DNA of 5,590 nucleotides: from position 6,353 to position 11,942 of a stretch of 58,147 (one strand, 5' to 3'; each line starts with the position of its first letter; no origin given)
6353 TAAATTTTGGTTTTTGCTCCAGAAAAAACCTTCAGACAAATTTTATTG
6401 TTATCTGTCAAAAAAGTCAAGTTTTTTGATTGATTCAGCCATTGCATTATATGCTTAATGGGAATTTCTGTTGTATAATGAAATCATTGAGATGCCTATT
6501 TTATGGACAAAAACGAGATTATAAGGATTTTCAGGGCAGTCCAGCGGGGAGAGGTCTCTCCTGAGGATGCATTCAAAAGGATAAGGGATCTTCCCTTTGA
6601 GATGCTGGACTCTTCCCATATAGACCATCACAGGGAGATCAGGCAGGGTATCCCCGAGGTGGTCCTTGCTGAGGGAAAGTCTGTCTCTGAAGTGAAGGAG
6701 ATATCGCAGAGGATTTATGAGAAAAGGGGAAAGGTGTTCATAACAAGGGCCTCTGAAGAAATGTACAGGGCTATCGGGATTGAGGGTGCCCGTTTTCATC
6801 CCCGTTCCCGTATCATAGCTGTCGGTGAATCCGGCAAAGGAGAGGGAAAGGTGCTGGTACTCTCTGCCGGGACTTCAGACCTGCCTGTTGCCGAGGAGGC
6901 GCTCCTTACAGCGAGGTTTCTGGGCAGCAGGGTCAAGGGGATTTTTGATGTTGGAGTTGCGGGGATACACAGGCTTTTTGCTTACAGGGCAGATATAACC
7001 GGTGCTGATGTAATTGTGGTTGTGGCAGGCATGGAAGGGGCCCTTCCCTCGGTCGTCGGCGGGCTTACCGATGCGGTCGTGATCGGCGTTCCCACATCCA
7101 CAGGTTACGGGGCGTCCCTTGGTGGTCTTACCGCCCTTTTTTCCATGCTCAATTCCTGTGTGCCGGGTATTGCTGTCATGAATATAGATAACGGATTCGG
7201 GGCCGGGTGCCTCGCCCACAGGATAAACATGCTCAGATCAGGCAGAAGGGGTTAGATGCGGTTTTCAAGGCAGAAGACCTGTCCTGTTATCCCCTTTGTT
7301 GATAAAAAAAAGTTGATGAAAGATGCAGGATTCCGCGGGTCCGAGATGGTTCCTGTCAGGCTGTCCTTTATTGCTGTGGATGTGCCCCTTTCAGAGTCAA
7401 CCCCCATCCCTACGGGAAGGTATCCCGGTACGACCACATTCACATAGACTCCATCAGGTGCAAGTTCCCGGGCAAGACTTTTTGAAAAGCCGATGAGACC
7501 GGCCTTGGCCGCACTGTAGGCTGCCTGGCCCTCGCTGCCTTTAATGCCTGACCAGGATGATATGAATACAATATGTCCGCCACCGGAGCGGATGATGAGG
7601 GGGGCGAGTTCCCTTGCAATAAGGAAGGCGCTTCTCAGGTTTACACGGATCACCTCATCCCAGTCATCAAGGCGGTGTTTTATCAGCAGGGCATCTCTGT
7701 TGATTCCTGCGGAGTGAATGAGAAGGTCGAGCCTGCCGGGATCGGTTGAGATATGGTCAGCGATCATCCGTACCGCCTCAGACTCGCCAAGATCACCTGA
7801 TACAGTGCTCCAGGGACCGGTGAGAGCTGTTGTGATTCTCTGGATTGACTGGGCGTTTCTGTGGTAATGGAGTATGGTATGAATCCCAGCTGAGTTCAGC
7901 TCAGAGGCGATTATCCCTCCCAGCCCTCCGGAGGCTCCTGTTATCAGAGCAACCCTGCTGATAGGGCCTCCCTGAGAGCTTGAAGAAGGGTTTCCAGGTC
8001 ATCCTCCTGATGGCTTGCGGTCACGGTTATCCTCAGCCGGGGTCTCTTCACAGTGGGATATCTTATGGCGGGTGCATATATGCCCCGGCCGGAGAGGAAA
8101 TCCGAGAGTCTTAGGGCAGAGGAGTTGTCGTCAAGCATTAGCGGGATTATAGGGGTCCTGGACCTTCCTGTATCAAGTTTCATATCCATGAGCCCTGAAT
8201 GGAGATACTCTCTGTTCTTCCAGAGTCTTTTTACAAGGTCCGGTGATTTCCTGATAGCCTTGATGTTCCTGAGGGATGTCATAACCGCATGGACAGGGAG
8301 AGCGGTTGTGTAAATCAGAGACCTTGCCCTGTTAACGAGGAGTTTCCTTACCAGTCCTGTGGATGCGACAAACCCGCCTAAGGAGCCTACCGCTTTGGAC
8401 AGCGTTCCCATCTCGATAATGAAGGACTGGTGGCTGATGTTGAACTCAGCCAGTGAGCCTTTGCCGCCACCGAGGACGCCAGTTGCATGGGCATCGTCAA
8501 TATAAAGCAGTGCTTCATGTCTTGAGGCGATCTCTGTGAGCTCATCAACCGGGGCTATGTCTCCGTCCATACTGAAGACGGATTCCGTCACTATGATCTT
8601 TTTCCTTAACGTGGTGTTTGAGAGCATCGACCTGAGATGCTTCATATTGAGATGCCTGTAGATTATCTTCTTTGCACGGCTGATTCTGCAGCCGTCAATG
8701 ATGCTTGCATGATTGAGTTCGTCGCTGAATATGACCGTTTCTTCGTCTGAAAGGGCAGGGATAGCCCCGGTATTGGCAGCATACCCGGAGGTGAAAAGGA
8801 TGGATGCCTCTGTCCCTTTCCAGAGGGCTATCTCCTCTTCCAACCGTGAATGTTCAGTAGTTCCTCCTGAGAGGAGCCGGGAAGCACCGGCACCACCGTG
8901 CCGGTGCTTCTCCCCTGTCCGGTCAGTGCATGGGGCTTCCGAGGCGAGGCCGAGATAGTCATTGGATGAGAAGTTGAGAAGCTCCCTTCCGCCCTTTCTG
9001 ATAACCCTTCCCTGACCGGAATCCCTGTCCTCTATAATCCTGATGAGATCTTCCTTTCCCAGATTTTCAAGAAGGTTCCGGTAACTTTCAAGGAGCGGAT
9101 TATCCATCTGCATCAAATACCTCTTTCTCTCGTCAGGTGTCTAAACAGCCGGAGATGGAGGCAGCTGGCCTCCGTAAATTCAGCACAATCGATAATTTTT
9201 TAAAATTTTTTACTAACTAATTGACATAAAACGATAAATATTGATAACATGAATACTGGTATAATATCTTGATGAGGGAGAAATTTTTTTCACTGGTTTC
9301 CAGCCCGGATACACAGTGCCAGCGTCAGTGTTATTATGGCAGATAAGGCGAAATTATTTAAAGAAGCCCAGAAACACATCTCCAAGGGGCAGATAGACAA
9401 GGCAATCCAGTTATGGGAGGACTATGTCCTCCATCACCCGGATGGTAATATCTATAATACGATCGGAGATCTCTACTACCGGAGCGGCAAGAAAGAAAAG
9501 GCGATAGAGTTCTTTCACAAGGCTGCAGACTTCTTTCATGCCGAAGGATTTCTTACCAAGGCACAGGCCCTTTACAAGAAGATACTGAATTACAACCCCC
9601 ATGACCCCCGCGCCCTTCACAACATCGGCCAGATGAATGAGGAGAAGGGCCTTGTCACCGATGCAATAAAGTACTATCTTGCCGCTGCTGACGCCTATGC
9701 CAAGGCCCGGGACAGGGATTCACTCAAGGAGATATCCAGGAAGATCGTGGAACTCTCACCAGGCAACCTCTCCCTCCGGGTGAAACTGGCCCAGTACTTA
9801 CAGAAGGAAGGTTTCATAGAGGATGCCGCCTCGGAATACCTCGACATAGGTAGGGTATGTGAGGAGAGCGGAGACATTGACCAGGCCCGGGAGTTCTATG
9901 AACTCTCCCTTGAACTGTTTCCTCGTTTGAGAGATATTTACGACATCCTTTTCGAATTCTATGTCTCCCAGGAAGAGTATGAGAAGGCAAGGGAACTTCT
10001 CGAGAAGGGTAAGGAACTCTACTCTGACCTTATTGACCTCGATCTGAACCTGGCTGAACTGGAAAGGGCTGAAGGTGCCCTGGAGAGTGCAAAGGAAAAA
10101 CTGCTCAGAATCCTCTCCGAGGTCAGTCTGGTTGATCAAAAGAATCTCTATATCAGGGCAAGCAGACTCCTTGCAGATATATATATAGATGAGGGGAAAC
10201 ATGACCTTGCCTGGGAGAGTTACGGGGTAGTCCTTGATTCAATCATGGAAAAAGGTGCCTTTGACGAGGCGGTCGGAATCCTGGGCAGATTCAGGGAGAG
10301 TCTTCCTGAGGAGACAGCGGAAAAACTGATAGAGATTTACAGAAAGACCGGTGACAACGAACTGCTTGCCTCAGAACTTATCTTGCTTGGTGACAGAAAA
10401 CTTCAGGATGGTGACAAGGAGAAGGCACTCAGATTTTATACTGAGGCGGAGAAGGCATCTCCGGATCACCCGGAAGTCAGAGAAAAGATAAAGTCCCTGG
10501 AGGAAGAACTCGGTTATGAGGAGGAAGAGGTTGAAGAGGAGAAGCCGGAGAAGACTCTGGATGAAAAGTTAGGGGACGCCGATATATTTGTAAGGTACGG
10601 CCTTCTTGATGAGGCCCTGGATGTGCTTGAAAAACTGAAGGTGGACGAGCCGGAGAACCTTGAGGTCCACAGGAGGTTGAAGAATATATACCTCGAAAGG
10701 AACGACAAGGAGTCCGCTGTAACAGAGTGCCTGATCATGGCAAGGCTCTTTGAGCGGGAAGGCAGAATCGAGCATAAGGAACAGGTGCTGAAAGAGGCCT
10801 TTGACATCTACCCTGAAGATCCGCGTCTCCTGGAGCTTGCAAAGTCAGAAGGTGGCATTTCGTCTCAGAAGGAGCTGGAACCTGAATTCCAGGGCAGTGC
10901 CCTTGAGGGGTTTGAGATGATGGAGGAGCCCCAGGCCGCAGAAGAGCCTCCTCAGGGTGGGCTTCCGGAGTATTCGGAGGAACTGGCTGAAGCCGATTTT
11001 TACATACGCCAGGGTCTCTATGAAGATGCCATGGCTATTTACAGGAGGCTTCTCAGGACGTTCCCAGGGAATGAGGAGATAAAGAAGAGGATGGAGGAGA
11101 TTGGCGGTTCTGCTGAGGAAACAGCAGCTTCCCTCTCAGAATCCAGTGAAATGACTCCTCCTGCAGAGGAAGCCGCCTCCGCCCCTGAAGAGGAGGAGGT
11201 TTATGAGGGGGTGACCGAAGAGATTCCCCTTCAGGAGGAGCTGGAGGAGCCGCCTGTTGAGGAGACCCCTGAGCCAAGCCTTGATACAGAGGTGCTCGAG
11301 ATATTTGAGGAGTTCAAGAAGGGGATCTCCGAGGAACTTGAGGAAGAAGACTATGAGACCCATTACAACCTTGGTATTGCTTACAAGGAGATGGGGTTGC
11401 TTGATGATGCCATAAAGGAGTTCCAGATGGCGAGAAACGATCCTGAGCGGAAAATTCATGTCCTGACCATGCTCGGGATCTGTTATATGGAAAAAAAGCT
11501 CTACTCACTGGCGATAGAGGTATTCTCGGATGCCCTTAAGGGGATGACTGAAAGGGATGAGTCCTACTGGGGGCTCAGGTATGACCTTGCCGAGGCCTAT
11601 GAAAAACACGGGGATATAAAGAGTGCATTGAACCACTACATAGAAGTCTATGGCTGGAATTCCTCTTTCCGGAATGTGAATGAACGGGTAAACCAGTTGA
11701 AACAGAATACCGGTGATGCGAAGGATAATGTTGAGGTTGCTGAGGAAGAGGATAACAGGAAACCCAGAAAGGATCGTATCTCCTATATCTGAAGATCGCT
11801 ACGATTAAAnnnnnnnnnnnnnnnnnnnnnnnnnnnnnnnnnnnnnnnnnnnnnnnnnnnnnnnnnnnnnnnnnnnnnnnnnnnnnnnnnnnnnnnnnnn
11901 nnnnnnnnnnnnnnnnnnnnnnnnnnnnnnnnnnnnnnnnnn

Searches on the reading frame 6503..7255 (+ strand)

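Call 37: search_protein_families(library=pfam, proteins=[window:6503-7255:+], max_evalue=0.00001)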
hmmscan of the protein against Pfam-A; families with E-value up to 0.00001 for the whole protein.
window:6503-7255:+ (250 aa): 1 family
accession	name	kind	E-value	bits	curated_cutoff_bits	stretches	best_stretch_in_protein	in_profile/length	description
PF00731.26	AIRC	-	3e-15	56.5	30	1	116-243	1-128/148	AIR carboxylase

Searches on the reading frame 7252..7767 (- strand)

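Call 37: search_protein_families(library=pfam, proteins=[window:7252-7767:-], max_evalue=0.00001)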
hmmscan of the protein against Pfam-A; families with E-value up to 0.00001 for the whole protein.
window:7252-7767:- (171 aa): 3 families
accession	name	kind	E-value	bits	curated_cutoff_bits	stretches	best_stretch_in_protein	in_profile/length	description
PF00106.31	adh_short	-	2.4e-33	115.7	26.6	1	4-122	69-187/195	short chain dehydrogenase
PF13561.12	adh_short_C2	-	2.5e-31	109.5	27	1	3-166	62-230/236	Enoyl-(Acyl carrier protein) reductase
PF08659.16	KR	-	3.4e-09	37.3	22.6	1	5-100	74-165/180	KR domain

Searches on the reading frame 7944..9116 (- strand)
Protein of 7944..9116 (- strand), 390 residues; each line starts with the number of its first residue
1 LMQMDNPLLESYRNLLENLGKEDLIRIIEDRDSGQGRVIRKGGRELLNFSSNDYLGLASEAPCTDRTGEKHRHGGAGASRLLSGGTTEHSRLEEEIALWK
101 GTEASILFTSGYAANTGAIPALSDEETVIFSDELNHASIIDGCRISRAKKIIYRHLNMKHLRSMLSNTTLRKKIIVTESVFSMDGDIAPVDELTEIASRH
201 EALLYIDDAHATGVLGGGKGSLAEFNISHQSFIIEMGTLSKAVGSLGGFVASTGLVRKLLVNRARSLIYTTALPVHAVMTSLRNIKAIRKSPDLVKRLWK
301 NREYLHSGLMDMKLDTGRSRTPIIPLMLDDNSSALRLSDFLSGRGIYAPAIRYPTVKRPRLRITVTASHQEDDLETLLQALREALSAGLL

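Call 37: search_protein_families(library=pfam, proteins=[window:7944-9116:-], max_evalue=0.00001)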
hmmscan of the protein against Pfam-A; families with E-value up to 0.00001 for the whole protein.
window:7944-9116:- (390 aa): 2 families
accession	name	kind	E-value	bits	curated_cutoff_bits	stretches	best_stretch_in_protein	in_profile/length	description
PF00155.27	Aminotran_1_2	-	1.1e-55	189.8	19.7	1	45-381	2-361/361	Aminotransferase class I and II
PF01053.26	Cys_Met_Meta_PP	-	7.6e-07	28.4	27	1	86-215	51-181/381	Cys/Met metabolism PLP-dependent enzyme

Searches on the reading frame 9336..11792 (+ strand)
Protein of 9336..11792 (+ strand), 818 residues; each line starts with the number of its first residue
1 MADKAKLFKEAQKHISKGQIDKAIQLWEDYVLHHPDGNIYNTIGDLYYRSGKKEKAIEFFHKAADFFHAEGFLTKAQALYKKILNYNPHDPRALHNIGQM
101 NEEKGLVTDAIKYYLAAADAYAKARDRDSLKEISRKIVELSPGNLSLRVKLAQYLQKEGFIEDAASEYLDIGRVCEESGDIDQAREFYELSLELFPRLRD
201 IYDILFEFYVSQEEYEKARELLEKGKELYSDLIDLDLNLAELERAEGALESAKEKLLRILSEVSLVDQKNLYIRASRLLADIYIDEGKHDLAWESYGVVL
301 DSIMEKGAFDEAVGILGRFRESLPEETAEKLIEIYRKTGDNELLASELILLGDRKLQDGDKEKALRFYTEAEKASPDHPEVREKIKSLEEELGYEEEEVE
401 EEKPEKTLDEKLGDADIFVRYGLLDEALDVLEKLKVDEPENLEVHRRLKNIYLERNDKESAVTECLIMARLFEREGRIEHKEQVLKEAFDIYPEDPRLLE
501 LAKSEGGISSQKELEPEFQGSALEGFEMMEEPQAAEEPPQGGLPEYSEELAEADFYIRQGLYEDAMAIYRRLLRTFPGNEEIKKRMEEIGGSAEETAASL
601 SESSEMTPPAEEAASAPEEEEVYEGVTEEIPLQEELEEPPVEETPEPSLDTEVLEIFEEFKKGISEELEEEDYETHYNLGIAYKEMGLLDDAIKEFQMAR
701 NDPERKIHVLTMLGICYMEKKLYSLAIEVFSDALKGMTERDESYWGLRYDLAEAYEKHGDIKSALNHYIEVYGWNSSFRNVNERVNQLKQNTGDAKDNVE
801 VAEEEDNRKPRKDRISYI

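Call 37: search_protein_families(library=pfam, proteins=[window:9336-11792:+], max_evalue=0.00001)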
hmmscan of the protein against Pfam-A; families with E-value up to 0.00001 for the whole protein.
window:9336-11792:+ (818 aa): 18 families
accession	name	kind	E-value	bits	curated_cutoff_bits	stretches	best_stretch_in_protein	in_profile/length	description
PF13428.12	TPR_14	-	1.2e-37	124.9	23.5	0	551-585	6-40/44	Tetratricopeptide repeat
PF13424.12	TPR_12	-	1.7e-30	105.4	30.1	0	21-65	27-73/77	Tetratricopeptide repeat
PF07719.23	TPR_2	-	9.9e-28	94.4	27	0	39-64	3-28/34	Tetratricopeptide repeat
PF14559.12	TPR_19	-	1.2e-27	96.4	25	0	177-226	3-52/68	Tetratricopeptide repeat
PF13432.12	TPR_16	-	3.6e-25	88.5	32.7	0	71-123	11-63/65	Tetratricopeptide repeat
PF00515.34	TPR_1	-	4.6e-22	77.3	27.8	0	674-699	2-27/34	Tetratricopeptide repeat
PF13181.12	TPR_8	-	1.5e-21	75.1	25.7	0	39-64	3-28/34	Tetratricopeptide repeat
PF13174.12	TPR_6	-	4.2e-14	52.6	26.3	0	553-578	7-32/33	Tetratricopeptide repeat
PF14938.12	SNAP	-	3.3e-13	50.2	25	0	3-83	80-161/282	Soluble NSF attachment protein, SNAP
PF13414.12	TPR_11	-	3.6e-12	46.2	26.8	0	67-105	4-42/42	TPR repeat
PF13431.12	TPR_17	-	1e-11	44.6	24.4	0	79-111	1-33/34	Tetratricopeptide repeat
PF13176.12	TPR_7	-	3.8e-11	42.6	27.9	0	553-574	6-27/36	Tetratricopeptide repeat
PF25064.1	ARM_TT21_5th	-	2e-09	38.2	27.8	0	653-716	54-116/117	TT21 fifth ARM repeats domain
PF23914.1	TPR_CcmH_CycH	-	6.4e-09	36.3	42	0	73-117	103-147/158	Cytochrome c-type biogenesis protein H TPR domain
PF25058.1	ARM_TT21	-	4.5e-08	33.6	27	0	412-461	98-147/155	Tetratricopeptide repeat protein 21 ARM repeat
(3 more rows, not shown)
